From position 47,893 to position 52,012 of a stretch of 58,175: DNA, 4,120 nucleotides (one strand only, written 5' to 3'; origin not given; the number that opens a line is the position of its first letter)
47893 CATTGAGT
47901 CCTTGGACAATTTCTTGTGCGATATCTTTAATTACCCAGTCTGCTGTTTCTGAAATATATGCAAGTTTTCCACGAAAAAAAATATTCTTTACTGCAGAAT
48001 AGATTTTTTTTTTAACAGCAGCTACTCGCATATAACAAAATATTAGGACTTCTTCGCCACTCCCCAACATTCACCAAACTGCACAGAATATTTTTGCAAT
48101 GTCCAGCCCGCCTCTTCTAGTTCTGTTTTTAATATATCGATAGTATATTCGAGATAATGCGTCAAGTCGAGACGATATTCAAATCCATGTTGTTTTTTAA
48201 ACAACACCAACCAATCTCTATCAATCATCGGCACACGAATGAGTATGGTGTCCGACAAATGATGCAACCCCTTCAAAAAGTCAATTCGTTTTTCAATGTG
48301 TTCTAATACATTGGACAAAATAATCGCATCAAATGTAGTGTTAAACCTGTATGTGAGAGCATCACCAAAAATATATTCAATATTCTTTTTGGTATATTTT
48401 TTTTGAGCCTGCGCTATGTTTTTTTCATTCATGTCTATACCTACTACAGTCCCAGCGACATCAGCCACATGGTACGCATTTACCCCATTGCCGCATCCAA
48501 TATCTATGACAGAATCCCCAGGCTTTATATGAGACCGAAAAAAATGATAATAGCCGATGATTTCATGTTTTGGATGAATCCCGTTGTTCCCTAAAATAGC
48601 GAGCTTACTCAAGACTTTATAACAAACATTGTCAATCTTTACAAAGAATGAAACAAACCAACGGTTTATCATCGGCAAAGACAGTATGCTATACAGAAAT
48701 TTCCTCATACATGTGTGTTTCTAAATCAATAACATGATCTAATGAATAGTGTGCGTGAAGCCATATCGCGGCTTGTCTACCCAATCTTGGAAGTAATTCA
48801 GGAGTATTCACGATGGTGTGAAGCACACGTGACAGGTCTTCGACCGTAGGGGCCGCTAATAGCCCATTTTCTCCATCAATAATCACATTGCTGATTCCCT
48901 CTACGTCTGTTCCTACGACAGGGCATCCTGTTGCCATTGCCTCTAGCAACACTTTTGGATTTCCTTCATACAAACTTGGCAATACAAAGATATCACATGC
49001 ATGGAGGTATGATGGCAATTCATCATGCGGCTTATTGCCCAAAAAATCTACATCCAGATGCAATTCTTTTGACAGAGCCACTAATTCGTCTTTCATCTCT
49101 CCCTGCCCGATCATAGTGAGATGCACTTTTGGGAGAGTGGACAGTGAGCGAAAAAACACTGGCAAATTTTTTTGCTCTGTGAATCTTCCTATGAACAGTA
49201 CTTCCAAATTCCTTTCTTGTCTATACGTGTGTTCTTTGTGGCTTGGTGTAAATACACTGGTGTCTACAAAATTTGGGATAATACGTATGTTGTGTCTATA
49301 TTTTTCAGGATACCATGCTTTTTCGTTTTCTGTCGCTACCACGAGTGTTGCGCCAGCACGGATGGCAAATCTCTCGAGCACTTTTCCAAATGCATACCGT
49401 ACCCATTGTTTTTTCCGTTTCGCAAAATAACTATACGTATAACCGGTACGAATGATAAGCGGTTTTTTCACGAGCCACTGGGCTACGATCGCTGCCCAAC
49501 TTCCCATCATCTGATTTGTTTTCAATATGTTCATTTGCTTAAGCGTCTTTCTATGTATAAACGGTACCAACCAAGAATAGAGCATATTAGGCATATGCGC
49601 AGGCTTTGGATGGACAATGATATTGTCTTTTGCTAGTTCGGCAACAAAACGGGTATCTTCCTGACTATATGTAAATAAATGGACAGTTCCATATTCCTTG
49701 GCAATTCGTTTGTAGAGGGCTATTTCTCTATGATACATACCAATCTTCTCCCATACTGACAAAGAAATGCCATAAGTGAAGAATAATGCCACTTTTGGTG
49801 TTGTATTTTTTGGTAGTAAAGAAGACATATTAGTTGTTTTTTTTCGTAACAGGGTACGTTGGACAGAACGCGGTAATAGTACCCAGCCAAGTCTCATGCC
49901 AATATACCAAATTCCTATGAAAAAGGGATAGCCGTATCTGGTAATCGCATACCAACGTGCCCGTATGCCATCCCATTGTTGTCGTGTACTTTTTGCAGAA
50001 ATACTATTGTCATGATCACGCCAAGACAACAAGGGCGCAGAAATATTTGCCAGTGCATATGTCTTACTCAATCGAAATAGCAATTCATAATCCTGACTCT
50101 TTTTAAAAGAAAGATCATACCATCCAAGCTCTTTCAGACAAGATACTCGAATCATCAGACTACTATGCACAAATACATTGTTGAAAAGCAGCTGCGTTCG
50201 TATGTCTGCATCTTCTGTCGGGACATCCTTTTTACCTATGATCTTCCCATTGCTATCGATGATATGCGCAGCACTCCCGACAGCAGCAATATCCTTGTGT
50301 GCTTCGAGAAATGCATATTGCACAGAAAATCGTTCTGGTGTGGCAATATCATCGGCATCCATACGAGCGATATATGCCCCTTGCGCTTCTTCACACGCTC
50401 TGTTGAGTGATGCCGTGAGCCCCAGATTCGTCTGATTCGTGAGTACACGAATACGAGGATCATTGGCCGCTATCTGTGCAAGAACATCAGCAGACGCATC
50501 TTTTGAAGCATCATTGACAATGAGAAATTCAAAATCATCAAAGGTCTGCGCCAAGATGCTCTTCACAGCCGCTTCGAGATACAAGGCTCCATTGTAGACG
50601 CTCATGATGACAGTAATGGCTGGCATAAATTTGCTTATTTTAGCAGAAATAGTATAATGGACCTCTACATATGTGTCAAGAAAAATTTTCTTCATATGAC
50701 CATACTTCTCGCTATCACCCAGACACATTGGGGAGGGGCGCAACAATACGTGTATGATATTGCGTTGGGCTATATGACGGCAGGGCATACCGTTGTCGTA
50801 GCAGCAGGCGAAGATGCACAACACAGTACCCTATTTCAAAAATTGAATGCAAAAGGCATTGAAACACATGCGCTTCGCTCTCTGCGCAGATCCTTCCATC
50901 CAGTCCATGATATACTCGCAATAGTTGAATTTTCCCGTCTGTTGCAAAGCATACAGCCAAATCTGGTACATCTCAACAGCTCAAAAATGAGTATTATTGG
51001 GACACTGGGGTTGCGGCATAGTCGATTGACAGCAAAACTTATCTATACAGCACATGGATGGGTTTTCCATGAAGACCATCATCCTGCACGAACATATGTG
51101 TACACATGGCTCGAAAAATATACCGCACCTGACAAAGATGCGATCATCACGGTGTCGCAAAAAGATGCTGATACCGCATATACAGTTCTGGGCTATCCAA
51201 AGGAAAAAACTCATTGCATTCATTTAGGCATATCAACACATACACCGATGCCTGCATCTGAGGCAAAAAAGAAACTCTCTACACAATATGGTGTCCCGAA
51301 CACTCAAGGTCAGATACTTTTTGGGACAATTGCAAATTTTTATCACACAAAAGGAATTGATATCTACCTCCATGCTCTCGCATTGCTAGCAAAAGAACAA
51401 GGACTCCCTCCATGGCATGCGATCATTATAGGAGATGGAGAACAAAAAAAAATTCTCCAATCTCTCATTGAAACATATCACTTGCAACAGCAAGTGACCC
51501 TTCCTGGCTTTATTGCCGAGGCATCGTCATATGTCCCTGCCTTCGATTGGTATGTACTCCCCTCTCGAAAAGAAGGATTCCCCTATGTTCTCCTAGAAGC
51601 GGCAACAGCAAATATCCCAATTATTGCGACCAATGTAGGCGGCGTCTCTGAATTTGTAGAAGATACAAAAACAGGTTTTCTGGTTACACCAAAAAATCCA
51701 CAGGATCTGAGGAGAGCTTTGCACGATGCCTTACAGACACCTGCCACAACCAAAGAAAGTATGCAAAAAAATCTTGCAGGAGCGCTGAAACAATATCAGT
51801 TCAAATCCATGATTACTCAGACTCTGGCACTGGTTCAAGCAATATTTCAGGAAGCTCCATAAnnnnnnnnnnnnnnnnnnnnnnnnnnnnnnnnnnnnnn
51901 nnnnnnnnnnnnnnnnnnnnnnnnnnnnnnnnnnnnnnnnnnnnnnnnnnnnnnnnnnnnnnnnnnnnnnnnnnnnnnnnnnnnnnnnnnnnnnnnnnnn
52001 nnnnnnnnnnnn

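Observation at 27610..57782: Candidate self-contained surface-protein O-glycosylation system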

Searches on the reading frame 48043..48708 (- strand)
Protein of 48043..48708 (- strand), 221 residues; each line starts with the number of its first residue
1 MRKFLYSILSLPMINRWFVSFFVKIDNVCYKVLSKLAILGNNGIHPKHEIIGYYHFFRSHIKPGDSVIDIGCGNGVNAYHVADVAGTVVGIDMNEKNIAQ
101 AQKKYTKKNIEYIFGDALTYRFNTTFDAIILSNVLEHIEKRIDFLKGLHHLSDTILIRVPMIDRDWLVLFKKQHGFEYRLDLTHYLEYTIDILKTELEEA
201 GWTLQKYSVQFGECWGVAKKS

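Call 5: search_protein_families(library=pfam, proteins=[window:48043-48708:-], max_evalue=0.001)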
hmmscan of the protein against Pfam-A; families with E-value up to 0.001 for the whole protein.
window:48043-48708:- (221 aa): 19 families
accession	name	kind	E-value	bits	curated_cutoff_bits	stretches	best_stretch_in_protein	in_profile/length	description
PF13649.12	Methyltransf_25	-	2e-15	57.7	27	1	67-148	1-89/97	Methyltransferase domain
PF08241.18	Methyltransf_11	-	7.9e-15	55.7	21.2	1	68-149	1-84/95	Methyltransferase domain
PF13489.12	Methyltransf_23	-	1.6e-13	51.1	27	1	51-205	10-162/164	Methyltransferase domain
PF13847.12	Methyltransf_31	-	3.6e-13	49.9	27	1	61-149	1-98/145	Methyltransferase domain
PF08242.18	Methyltransf_12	-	4.4e-11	43.8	30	1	68-151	1-91/98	Methyltransferase domain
PF07021.18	MetW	-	7.1e-07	29.5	21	1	58-161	8-111/193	Methionine biosynthesis protein MetW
PF01209.24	Ubie_methyltran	-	5.3e-06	26.4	20.1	1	60-141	44-132/233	ubiE/COQ5 methyltransferase family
PF05175.20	MTS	-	5.9e-06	26.5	23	1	64-131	32-104/170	Methyltransferase small domain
PF03848.20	TehB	-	1.2e-05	25.3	20.4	1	61-136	29-106/193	Tellurite resistance protein TehB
PF02353.26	CMAS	-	1.5e-05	24.9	27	1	59-140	58-142/273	Mycolic acid cyclopropane synthetase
PF01135.25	PCMT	-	1.6e-05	25.3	20.3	1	58-138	70-155/210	Protein-L-isoaspartate(D-aspartate) O-methyltransferase (PCMT)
PF05401.17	NodS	-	2.5e-05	24.6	24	1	66-147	46-128/201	Nodulation protein S (NodS)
PF06325.19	PrmA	-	2.8e-05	24.2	22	1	59-138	157-238/296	Ribosomal protein L11 methyltransferase (PrmA)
PF09445.16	Methyltransf_15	-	3e-05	24.1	22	1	66-132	3-73/165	RNA cap guanine-N2 methyltransferase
PF00398.26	RrnaAD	-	4.6e-05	23.1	24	1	59-133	26-106/263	Ribosomal RNA adenine dimethylase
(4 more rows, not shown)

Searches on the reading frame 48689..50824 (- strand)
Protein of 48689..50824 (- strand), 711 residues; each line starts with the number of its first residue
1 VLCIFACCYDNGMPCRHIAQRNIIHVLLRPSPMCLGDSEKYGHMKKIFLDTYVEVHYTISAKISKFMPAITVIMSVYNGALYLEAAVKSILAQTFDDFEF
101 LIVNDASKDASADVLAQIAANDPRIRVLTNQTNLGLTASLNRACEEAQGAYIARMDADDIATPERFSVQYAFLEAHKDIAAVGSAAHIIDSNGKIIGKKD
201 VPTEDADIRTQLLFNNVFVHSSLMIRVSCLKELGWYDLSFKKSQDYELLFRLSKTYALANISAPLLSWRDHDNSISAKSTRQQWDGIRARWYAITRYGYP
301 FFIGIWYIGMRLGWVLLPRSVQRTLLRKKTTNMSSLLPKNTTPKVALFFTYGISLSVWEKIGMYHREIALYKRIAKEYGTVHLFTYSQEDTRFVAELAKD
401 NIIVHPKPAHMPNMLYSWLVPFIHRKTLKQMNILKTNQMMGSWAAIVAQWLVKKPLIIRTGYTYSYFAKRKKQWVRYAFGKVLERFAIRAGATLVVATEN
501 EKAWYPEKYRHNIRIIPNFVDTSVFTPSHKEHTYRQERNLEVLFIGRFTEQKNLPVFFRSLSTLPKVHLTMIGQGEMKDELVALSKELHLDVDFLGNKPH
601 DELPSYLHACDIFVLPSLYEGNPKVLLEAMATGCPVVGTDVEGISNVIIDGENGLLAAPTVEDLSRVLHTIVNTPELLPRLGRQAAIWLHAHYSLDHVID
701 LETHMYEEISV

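Call 5: search_protein_families(library=pfam, proteins=[window:48689-50824:-], max_evalue=0.001)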
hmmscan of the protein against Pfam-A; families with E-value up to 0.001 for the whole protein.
window:48689-50824:- (711 aa): 8 families
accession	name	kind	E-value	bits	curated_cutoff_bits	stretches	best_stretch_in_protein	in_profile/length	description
PF00534.26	Glycos_transf_1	-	1.8e-35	122.5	26.4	1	535-685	11-169/172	Glycosyl transferases group 1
PF00535.33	Glycos_transf_2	-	5.1e-33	114.8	23.3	1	71-229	1-163/168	Glycosyl transferase family 2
PF13692.12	Glyco_trans_1_4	-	4.6e-32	111.7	27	1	541-667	3-135/142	Glycosyl transferases group 1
PF10111.15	Glyco_tranf_2_2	-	3.3e-18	66.6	27.3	1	72-289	2-230/276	Glycosyltransferase like family 2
PF13641.12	Glyco_tranf_2_3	-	9.9e-13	49.1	27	1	68-194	1-130/230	Glycosyltransferase like family 2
PF13439.12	Glyco_transf_4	-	2.1e-08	34.8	28.5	1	370-523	11-169/170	Glycosyltransferase Family 4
PF13524.12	Glyco_trans_1_2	-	1.7e-07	31.7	25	1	557-699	5-139/144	Glycosyl transferase-like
PF20706.3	GT4-conflict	-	7.5e-06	25.6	26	1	513-650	175-322/385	Family 4 Glycosyltransferase in conflict systems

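Call 60: search_protein_families(library=ncbifam, proteins=[window:48689-50824:-], max_evalue=0.01)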
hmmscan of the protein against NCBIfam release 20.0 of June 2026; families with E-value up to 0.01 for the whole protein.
window:48689-50824:- (711 aa): 58 families (the best 25 are shown)
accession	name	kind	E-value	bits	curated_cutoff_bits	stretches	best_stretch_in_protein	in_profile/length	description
NF053739.1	GlytfEpsEBac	equivalog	1.2e-36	126.1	450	1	68-284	1-218/265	glycosyltransferase EpsE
NF047683.1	TeichurnBiosyTuaG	equivalog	2.2e-26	93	400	1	65-292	3-223/252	teichuronic acid biosynthesis protein TuaG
TIGR03088.1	stp2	hypoth_equivalog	2.2e-24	86.2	409.05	1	511-708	160-372/374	TIGR03088 family PEP-CTERM/XrtA system glycosyltransferase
TIGR03999.1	thiol_BshA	equivalog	4.5e-23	81.8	273.7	1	501-709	157-373/375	N-acetyl-alpha-D-glucosaminyl L-malate synthase BshA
NF041876.1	EPS_EpsE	equivalog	3.5e-22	79.2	400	1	506-693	181-380/389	exopolysaccharide biosynthesis GT4 family glycosyltransferase EpsE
NF047684.1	TeichurnBiosyTuaC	equivalog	6e-21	74.8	550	1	531-708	206-388/391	teichuronic acid biosynthesis protein TuaC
TIGR02149.1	glgA_Coryne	subfamily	1.5e-20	73.7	302.4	1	426-709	79-390/391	glycogen synthase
NF050056.1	ProtGlycPglH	equivalog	1.8e-20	73.4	600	1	443-685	98-330/354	GalNAc-alpha-(1->4)-GalNAc-alpha-(1->3)-diNAcBac-PP-undecaprenol alpha-1,4-N-acetyl-D-galactosaminyltransferase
NF046085.1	XrtY_assoc_Gly1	equivalog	4.7e-20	71.8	400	1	444-710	115-385/387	XrtY-associated glycosyltransferase XYAG1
NF007482.0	PRK10073.1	equivalog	7.6e-20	71.2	423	1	67-180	5-118/334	glycosyltransferase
TIGR03937.1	PgaC_IcaA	equivalog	3.8e-19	68.9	422.3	1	64-234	41-216/407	poly-beta-1,6-N-acetyl-D-glucosamine synthase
TIGR03449.1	mycothiol_MshA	equivalog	1.8e-18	66.6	462.5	1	486-708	160-402/406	D-inositol-3-phosphate glycosyltransferase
NF007453.0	PRK10018.1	equivalog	5.8e-17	62.2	382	1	67-256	5-193/280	colanic acid biosynthesis glycosyltransferase WcaA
NF007396.0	PRK09922.1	equivalog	6e-17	61.5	385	1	535-673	178-325/361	lipopolysaccharide 1,6-galactosyltransferase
NF038295.1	EPS_HpsP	equivalog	8.3e-17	61.2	550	1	440-709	105-387/388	hormogonium polysaccharide biosynthesis glycosyltransferase HpsP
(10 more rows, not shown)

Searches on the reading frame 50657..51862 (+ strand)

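Call 5: search_protein_families(library=pfam, proteins=[window:50657-51862:+], max_evalue=0.001)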
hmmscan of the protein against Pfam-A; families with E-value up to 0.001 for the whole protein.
window:50657-51862:+ (401 aa): 6 families
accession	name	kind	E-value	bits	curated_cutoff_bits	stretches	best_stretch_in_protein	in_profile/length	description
PF00534.26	Glycos_transf_1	-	2.2e-34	118.9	26.4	1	217-372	13-168/172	Glycosyl transferases group 1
PF13692.12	Glyco_trans_1_4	-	7.9e-31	107.7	27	1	222-360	4-141/142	Glycosyl transferases group 1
PF13439.12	Glyco_transf_4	-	2.1e-22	80.4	28.5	1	25-194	1-168/170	Glycosyltransferase Family 4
PF13579.12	Glyco_trans_4_4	-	2.4e-19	70.7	29.7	1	26-191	1-158/158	Glycosyl transferase 4-like domain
PF20706.3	GT4-conflict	-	4.9e-10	39.4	26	1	183-364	172-360/385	Family 4 Glycosyltransferase in conflict systems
PF13477.12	Glyco_trans_4_2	-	1.5e-06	28.8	23.4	1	40-166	21-138/139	Glycosyl transferase 4-like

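Call 60: search_protein_families(library=ncbifam, proteins=[window:50657-51862:+], max_evalue=0.01)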
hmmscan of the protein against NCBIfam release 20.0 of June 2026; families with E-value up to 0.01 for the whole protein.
window:50657-51862:+ (401 aa): 40 families (the best 25 are shown)
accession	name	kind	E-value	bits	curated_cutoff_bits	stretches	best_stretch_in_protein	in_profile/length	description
TIGR03088.1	stp2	hypoth_equivalog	4.7e-37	127.9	409.05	1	55-394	41-371/374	TIGR03088 family PEP-CTERM/XrtA system glycosyltransferase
TIGR03999.1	thiol_BshA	equivalog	9.1e-24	84.1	273.7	1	154-395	139-372/375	N-acetyl-alpha-D-glucosaminyl L-malate synthase BshA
NF047684.1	TeichurnBiosyTuaC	equivalog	3.1e-23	82.3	550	1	160-381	165-374/391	teichuronic acid biosynthesis protein TuaC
NF041876.1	EPS_EpsE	equivalog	1.8e-21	76.8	400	1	206-381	201-381/389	exopolysaccharide biosynthesis GT4 family glycosyltransferase EpsE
NF038298.1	EPS_HpsO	equivalog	7.9e-20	71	575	1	92-396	81-387/388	hormogonium polysaccharide biosynthesis glycosyltransferase HpsO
TIGR04157.1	glyco_rSAM_CFB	subfamily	1.2e-19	70.7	400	1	155-386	165-399/406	TIGR04157 family glycosyltransferase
TIGR04063.1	stp3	hypoth_equivalog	5.7e-19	68.3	442.05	1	92-370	84-369/397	TIGR04063 family PEP-CTERM/XrtA system glycosyltransferase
NF038295.1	EPS_HpsP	equivalog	6e-17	61.7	550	1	152-396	147-387/388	hormogonium polysaccharide biosynthesis glycosyltransferase HpsP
TIGR02149.1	glgA_Coryne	subfamily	2.4e-16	59.8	302.4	1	148-396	133-390/391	glycogen synthase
NF011726.0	PRK15179.1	equivalog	1.9e-15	56.3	733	1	164-394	463-692/694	Vi polysaccharide biosynthesis protein TviE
TIGR03449.1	mycothiol_MshA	equivalog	2.9e-15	56.1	462.5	1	160-391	165-398/406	D-inositol-3-phosphate glycosyltransferase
TIGR02095.1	glgA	subfamily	1.2e-14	53.9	328.45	1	195-372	270-452/477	glycogen/starch synthase, ADP-glucose type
TIGR04005.1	wcaL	equivalog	1.4e-13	50.5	537.6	1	214-378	219-387/406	colanic acid biosynthesis glycosyltransferase WcaL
NF047880.1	glyco_SdgA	exception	2.8e-13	49.3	800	1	248-388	342-482/488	serine-aspartate repeat adhesin O-glycosyltransferase SdgA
NF050063.1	ProtGlycPglJ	equivalog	3e-13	49.7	500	1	254-376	224-347/363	N-acetylgalactosamine-N,N'-diacetylbacillosaminyl-diphospho-undecaprenol 4-alpha-N-acetylgalactosaminyltransferase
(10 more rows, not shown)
